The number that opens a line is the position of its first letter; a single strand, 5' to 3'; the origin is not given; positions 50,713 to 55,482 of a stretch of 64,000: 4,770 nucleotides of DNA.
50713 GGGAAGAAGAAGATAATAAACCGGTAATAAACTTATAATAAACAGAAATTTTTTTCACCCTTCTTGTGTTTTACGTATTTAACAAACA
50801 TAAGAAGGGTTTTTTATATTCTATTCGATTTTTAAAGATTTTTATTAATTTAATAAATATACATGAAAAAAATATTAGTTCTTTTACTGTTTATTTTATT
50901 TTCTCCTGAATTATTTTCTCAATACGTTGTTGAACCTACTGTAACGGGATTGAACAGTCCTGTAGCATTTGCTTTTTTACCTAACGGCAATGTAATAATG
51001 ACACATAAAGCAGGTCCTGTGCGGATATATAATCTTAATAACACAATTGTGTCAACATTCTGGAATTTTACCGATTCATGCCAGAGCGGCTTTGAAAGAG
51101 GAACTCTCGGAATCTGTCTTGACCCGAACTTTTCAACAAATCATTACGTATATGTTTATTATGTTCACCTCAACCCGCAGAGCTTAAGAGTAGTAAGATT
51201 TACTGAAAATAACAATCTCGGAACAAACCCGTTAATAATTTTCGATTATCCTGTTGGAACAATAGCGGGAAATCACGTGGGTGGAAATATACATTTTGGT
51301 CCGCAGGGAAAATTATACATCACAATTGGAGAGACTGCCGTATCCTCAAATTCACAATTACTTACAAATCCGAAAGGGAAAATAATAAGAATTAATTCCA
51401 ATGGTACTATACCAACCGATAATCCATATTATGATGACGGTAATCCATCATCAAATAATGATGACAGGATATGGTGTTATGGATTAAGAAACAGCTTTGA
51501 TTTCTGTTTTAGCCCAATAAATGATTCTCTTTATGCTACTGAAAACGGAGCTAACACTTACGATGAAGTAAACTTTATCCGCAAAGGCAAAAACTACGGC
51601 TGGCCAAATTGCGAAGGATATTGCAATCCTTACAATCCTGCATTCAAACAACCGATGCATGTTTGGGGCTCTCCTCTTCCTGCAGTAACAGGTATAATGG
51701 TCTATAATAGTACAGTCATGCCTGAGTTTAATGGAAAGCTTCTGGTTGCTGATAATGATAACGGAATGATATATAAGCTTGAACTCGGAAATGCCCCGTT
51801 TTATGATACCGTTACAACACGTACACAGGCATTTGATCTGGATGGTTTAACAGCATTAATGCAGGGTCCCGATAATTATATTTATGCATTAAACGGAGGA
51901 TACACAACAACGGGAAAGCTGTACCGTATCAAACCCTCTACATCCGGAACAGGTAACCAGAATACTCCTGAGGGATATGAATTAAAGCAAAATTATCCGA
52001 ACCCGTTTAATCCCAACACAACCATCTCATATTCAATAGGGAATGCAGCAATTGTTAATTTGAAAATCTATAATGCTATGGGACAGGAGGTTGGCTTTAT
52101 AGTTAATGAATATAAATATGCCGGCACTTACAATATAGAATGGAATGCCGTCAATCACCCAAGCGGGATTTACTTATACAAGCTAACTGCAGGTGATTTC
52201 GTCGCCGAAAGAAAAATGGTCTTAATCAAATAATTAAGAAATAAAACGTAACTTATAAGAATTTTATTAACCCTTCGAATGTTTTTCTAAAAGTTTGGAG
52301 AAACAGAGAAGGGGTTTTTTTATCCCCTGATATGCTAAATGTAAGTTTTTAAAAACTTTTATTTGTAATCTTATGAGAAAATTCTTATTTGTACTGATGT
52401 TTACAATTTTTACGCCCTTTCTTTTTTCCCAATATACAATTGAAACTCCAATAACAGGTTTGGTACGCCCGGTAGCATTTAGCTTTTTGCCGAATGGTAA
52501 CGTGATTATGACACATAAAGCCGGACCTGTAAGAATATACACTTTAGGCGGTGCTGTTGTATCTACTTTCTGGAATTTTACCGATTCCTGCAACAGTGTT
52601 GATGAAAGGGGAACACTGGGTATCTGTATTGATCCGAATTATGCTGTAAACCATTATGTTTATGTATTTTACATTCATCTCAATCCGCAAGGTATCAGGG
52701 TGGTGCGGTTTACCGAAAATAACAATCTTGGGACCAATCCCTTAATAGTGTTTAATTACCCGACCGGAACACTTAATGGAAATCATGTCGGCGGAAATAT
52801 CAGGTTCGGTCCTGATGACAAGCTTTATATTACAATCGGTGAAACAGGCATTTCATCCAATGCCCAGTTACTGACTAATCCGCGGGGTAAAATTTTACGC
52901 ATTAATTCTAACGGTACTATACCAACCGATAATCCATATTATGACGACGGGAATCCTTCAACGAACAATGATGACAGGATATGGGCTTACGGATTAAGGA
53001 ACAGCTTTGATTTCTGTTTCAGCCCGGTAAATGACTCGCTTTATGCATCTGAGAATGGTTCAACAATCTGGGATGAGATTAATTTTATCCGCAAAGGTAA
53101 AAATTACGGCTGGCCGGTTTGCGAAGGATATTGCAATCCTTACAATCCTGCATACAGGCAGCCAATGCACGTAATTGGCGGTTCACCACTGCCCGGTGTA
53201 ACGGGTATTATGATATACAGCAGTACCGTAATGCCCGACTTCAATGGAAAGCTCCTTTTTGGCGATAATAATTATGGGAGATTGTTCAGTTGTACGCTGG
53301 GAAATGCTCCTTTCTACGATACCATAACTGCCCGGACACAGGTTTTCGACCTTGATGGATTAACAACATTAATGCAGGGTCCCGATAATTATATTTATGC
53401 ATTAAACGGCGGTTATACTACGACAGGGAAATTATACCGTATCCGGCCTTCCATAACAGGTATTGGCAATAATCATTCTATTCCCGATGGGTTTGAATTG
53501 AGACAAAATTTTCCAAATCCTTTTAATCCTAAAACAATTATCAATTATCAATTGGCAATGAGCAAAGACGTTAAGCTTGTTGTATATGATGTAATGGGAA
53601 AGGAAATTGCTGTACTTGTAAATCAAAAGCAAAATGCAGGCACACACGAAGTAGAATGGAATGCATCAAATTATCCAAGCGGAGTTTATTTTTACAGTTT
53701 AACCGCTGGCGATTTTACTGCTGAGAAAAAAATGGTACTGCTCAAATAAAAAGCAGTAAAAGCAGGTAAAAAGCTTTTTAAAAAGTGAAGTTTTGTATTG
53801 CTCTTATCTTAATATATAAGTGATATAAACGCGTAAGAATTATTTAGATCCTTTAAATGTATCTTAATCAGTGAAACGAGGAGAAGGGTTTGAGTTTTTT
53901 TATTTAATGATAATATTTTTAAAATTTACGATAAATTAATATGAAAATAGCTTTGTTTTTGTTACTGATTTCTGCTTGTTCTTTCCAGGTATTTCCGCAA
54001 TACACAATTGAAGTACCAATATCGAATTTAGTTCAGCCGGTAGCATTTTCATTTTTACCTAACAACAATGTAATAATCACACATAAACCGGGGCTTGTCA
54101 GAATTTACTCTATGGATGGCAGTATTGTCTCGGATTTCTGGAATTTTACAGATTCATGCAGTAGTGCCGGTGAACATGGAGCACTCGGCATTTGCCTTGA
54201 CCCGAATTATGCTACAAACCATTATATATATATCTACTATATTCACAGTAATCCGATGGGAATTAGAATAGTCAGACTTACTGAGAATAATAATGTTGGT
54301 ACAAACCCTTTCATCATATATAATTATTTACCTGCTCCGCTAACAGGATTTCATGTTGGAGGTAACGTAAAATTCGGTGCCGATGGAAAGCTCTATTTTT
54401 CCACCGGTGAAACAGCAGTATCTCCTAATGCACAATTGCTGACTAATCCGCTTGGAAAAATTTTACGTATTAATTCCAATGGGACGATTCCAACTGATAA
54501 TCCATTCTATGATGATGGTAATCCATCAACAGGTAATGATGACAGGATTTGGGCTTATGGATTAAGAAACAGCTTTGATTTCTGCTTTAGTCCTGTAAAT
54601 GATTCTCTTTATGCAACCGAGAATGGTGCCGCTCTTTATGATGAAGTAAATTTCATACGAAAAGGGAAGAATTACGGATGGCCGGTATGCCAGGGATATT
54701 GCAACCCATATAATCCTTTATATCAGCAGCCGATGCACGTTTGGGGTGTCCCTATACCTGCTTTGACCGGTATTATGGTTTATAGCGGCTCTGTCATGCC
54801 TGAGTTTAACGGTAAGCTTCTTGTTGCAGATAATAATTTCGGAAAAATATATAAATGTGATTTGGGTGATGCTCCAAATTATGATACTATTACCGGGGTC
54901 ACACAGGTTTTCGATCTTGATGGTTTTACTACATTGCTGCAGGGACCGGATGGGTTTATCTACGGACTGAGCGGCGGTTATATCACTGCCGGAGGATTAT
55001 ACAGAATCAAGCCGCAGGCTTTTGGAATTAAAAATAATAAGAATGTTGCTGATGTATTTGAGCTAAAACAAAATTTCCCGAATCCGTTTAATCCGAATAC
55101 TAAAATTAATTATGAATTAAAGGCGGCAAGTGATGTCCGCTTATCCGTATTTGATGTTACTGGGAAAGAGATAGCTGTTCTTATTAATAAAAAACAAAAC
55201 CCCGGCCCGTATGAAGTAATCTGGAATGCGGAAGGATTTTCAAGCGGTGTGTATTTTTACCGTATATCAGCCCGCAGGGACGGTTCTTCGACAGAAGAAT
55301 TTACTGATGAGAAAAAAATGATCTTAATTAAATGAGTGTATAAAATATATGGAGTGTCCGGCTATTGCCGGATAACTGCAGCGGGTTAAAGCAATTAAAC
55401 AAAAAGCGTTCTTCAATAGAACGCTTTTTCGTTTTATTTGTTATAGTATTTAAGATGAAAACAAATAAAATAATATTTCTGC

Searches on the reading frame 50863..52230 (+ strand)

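Call 85: search_protein_families(library=pfam, proteins=[window:50863-52230:+])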
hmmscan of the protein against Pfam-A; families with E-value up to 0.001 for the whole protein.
window:50863-52230:+ (456 aa): 2 families
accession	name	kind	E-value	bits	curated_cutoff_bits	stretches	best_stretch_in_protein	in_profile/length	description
PF07995.17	GSDH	-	6.7e-61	206.8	25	1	30-353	1-330/332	Glucose / Sorbosone dehydrogenase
PF18962.6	Por_Secre_tail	-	2.6e-08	34.5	27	1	378-453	2-74/75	Secretion system C-terminal sorting domain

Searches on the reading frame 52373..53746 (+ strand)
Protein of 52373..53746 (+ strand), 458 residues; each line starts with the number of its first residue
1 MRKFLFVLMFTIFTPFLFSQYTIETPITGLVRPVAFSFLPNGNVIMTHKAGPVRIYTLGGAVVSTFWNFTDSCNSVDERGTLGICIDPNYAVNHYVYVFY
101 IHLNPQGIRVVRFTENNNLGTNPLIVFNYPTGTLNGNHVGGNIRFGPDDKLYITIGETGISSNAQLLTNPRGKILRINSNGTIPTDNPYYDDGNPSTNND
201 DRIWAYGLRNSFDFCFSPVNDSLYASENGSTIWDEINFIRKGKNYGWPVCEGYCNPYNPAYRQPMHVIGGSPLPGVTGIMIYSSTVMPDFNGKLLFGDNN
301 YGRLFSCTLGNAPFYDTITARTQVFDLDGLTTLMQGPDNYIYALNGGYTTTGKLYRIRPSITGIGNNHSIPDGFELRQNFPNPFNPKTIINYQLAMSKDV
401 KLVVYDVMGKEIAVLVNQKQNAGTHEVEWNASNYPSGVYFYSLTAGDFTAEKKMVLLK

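Call 85: search_protein_families(library=pfam, proteins=[window:52373-53746:+])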
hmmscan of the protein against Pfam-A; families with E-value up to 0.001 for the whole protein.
window:52373-53746:+ (458 aa): 3 families
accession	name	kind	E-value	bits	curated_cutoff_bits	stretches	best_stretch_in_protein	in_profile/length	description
PF07995.17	GSDH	-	6.4e-57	193.8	25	1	32-354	3-330/332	Glucose / Sorbosone dehydrogenase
PF18962.6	Por_Secre_tail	-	3.1e-11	43.8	27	1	380-455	2-74/75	Secretion system C-terminal sorting domain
PF13860.13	FlgD_ig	-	0.00028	21.3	27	1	397-445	22-75/79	FlgD Ig-like domain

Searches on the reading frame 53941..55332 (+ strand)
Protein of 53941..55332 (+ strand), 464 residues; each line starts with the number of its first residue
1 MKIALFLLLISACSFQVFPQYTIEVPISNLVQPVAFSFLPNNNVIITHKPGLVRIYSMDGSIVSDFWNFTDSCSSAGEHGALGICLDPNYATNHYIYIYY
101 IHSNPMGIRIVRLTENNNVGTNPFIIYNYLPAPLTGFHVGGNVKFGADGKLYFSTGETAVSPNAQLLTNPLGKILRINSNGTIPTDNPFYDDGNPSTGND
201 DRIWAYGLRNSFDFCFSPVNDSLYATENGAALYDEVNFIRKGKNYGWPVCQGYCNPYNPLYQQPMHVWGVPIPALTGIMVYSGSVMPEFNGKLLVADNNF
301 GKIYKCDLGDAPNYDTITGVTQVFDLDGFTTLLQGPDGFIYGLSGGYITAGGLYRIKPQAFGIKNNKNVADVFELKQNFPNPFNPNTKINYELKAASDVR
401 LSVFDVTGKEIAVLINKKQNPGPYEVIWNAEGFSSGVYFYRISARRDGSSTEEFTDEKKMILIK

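Call 85: search_protein_families(library=pfam, proteins=[window:53941-55332:+])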
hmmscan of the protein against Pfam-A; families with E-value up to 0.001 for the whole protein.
window:53941-55332:+ (464 aa): 2 families
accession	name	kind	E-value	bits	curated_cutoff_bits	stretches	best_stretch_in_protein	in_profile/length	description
PF07995.17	GSDH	-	5.1e-61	207.2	25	1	32-343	3-322/332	Glucose / Sorbosone dehydrogenase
PF18962.6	Por_Secre_tail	-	1e-08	35.7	27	1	379-446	2-66/75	Secretion system C-terminal sorting domain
